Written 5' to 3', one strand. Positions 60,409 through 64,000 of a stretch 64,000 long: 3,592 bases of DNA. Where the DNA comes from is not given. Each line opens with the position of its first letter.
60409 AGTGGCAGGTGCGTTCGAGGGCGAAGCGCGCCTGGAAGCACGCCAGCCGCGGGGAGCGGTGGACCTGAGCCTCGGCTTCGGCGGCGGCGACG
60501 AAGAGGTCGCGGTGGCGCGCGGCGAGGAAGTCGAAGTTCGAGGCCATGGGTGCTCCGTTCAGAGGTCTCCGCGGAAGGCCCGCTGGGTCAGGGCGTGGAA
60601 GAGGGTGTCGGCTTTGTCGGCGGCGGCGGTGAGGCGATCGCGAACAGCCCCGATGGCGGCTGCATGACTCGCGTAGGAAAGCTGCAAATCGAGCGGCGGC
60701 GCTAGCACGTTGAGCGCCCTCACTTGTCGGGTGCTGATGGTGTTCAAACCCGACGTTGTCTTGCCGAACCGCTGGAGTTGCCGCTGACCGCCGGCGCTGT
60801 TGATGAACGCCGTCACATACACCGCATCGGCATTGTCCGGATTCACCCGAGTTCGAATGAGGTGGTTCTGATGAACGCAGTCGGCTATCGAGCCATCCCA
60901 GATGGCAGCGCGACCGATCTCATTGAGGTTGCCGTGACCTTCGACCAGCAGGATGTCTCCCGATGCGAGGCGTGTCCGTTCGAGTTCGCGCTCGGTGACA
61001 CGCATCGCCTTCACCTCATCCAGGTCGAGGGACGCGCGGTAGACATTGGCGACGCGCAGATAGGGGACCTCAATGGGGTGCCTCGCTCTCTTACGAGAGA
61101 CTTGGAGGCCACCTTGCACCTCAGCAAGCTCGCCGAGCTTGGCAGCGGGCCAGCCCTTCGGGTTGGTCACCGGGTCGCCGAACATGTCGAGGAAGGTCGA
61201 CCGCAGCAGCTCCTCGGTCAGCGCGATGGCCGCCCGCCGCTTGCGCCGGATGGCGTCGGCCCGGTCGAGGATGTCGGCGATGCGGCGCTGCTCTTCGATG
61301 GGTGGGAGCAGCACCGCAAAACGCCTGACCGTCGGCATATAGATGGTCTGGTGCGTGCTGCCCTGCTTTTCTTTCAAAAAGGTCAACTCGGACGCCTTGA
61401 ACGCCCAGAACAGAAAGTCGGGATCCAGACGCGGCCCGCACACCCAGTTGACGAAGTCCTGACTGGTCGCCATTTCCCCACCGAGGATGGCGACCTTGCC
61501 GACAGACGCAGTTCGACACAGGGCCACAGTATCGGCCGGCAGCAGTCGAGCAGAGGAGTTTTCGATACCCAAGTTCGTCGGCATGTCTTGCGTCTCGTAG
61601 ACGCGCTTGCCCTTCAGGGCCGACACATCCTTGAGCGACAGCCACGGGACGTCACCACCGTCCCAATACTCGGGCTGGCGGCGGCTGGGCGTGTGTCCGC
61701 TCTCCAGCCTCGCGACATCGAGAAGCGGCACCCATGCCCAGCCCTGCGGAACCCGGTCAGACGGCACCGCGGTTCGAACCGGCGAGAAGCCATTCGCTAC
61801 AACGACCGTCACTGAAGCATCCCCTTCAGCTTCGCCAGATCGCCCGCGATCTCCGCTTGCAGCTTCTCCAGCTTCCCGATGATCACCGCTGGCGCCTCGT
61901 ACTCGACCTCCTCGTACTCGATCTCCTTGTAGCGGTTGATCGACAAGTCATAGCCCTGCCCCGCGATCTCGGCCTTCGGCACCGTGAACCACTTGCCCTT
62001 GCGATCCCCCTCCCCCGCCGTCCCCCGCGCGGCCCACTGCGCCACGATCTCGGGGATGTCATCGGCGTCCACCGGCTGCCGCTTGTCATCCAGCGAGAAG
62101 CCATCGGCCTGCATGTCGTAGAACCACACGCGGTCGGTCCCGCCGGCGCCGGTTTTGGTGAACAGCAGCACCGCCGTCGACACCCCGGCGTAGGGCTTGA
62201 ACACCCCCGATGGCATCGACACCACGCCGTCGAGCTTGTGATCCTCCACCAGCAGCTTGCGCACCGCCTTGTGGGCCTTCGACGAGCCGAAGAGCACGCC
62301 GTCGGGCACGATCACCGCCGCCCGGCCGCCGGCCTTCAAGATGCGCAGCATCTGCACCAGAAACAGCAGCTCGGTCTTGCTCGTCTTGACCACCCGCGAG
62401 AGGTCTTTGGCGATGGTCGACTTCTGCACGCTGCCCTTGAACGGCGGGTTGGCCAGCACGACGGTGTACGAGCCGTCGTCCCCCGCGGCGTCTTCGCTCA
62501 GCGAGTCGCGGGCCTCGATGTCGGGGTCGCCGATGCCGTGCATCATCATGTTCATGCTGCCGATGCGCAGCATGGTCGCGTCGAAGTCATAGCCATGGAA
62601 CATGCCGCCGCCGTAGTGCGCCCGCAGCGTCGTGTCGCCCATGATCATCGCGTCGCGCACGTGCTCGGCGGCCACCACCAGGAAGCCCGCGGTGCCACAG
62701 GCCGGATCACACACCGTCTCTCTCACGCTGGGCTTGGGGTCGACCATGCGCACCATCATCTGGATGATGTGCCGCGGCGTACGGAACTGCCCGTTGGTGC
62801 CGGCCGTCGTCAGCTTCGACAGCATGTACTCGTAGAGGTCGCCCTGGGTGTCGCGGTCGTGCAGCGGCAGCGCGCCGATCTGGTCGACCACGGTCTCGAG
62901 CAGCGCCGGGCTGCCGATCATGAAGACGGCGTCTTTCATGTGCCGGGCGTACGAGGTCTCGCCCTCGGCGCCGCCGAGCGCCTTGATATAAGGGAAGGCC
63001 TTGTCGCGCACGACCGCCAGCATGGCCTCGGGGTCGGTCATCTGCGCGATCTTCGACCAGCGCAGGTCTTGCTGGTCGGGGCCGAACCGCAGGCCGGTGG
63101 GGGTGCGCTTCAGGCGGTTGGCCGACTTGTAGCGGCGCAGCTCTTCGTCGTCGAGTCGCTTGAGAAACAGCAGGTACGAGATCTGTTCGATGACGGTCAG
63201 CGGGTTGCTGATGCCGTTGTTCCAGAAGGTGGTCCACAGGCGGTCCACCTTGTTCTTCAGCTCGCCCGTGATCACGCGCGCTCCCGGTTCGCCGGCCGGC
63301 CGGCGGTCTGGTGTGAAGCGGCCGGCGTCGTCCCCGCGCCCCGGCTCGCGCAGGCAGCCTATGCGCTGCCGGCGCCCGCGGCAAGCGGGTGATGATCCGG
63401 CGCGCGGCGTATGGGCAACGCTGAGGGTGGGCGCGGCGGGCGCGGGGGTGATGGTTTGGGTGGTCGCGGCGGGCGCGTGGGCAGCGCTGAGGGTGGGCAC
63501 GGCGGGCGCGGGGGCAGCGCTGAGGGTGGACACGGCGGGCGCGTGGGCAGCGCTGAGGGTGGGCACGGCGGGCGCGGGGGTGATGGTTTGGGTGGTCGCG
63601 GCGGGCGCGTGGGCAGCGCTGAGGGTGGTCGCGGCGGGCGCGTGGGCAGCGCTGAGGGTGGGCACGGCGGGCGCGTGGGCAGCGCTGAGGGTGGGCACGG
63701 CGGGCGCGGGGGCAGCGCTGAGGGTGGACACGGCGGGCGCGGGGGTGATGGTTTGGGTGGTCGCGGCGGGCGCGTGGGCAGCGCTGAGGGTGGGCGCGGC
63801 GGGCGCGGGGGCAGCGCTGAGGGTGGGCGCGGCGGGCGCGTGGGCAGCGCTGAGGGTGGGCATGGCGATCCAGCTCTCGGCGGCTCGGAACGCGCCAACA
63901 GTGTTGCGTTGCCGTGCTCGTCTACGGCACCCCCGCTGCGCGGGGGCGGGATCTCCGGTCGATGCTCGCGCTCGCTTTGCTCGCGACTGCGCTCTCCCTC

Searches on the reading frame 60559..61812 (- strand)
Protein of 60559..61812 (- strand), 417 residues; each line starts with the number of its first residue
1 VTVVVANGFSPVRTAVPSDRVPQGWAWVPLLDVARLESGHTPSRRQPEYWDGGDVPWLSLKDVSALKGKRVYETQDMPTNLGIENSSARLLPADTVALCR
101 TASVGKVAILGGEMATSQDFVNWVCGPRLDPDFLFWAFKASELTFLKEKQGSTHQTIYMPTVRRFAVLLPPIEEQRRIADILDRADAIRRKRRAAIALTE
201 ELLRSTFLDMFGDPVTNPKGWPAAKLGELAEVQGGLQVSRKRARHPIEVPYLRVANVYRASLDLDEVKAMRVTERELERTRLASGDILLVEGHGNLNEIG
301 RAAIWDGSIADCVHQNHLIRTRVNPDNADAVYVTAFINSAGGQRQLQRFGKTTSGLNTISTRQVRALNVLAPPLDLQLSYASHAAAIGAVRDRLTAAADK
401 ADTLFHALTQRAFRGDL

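Call 3: search_protein_families(library=pfam, proteins=[window:60559-61812:-], max_evalue=0.01)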
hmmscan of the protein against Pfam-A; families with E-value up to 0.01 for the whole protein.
window:60559-61812:- (417 aa): 1 family
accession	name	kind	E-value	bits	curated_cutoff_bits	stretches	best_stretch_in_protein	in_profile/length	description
PF01420.25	Methylase_S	-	8.8e-25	88.3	22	2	22-195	1-165/168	Type I restriction modification DNA specificity domain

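Call 4: search_protein_families(library=padloc, proteins=[window:60559-61812:-], max_evalue=0.01)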
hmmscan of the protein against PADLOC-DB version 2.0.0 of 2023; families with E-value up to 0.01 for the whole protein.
window:60559-61812:- (417 aa): 126 families (the best 25 are shown)
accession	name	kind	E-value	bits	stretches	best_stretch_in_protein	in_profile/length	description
PDLC03107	Specificity_I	-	1.5e-99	331.8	1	25-417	3-392/392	Type I specificity subunit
PDLC03119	Specificity_I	-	1.2e-75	252.9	1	25-414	3-390/393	Type I specificity subunit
PDLC03158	Specificity_I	-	4.4e-73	244.7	1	20-413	22-426/433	Type I specificity subunit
PDLC03162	Specificity_I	-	2.4e-69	232.2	2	20-202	212-401/431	Type I specificity subunit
PDLC03069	Specificity_I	-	1.5e-59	200.1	1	105-417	73-387/387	Type I specificity subunit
PDLC03108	Specificity_I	-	7.6e-55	185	1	20-417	32-435/452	Type I specificity subunit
PDLC03127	Specificity_I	-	1.8e-50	170.3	2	211-417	242-453/571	Type I specificity subunit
PDLC03117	Specificity_I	-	1e-49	167.8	1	38-417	8-386/518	Type I specificity subunit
PDLC03134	Specificity_I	-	6.2e-46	155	2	218-407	3-188/428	Type I specificity subunit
PDLC03129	Specificity_I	-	2.4e-44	149.8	1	145-417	120-396/431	Type I specificity subunit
PDLC03096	Specificity_I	-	5e-44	149.1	2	201-379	348-526/658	Type I specificity subunit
PDLC03062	Specificity_I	-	1.3e-42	144.4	2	128-417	103-375/375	Type I specificity subunit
PDLC03100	Specificity_I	-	1.1e-40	138.4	2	151-414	130-389/392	Type I specificity subunit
PDLC03166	Specificity_I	-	4.9e-40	135.7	2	216-365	228-377/538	Type I specificity subunit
PDLC03194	Specificity_I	-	8.3e-39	131.7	1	20-417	4-391/391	Type I specificity subunit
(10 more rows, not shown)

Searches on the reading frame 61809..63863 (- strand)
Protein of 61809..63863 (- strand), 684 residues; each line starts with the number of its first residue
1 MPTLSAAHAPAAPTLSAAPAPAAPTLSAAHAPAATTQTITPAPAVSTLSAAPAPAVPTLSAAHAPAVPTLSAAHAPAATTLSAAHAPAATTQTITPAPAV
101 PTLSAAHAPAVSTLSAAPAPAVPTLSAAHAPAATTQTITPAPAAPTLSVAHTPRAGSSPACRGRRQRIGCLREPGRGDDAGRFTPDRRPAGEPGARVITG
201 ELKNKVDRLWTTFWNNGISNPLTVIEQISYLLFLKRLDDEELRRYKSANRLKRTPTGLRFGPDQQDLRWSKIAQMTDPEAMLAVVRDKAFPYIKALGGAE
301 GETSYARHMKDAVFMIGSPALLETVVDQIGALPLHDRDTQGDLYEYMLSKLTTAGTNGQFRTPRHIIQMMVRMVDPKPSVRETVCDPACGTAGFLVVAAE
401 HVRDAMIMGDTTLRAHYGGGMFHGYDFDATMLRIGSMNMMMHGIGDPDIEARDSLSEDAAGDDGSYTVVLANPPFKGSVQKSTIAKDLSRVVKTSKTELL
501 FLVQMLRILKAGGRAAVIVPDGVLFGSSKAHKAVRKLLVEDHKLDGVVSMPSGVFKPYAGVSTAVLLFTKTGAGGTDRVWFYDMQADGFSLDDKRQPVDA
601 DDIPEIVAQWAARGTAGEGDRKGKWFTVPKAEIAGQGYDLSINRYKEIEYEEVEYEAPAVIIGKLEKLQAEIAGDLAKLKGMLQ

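Call 3: search_protein_families(library=pfam, proteins=[window:61809-63863:-], max_evalue=0.01)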
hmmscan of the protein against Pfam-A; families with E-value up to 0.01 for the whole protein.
window:61809-63863:- (684 aa): 7 families
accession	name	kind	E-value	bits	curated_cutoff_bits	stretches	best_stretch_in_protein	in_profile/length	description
PF02384.22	N6_Mtase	-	8.8e-63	212.9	20.4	1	336-651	2-308/311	N-6 DNA Methylase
PF12161.14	HsdM_N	-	3e-17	64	24.5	1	202-329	1-135/135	HsdM N-terminal domain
PF07669.17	Eco57I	-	8.4e-08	32.9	25.3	1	459-554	69-170/171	Eco57I restriction-modification methylase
PF01170.24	UPF0020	-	6.8e-06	26.4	22.3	1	370-536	20-183/197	RMKL-like, methyltransferase domain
PF20473.4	MmeI_Mtase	-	0.00035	20.3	27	0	383-404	22-43/259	MmeI, DNA-methyltransferase domain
PF13847.12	Methyltransf_31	-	0.00057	20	27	1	382-521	5-113/145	Methyltransferase domain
PF16058.10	Mucin-like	-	0.0011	19.7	28.7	0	5-91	4-90/94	Mucin-like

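Call 4: search_protein_families(library=padloc, proteins=[window:61809-63863:-], max_evalue=0.01)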
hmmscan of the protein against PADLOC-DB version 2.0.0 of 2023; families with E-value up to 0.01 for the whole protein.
window:61809-63863:- (684 aa): 50 families (the best 25 are shown)
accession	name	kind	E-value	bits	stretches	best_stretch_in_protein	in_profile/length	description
PDLC03021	MTase_I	-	5.6e-179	594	1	197-684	2-490/491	Type I methyltransferase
PDLC03025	MTase_I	-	3.4e-71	238.6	1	216-612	18-412/569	Type I methyltransferase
PDLC03026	MTase_I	-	6.1e-66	221.5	1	206-654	7-447/487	Type I methyltransferase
PDLC04134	mad2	-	8.2e-42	141.6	1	199-611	138-485/492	mads_2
PDLC03022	MTase_I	-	2.7e-35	119.9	1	327-665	150-493/857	Type I methyltransferase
PDLC03036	MTase_I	-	5e-34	115.7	1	341-585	197-444/635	Type I methyltransferase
PDLC03031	MTase_I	-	7.3e-31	105.2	1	338-578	163-411/834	Type I methyltransferase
PDLC03018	MTase_I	-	9e-29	98.4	3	337-405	287-352/749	Type I methyltransferase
PDLC03034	MTase_I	-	2e-28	97.1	2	465-570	473-583/672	Type I methyltransferase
PDLC03027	MTase_I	-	2.5e-28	97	1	336-657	134-448/810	Type I methyltransferase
PDLC03218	MTase_II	-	5.5e-27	92.5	1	338-571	246-482/532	Type II methyltransferase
PDLC03032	MTase_I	-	4.8e-26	89.1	1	338-647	138-440/1001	Type I methyltransferase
PDLC03240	MTase_II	-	2.9e-24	83.8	1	337-610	161-428/511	Type II methyltransferase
PDLC03318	MTase_II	-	3.5e-24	83.1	2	338-455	325-459/723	Type II methyltransferase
PDLC03035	MTase_I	-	2.1e-21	74.2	1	320-571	133-388/653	Type I methyltransferase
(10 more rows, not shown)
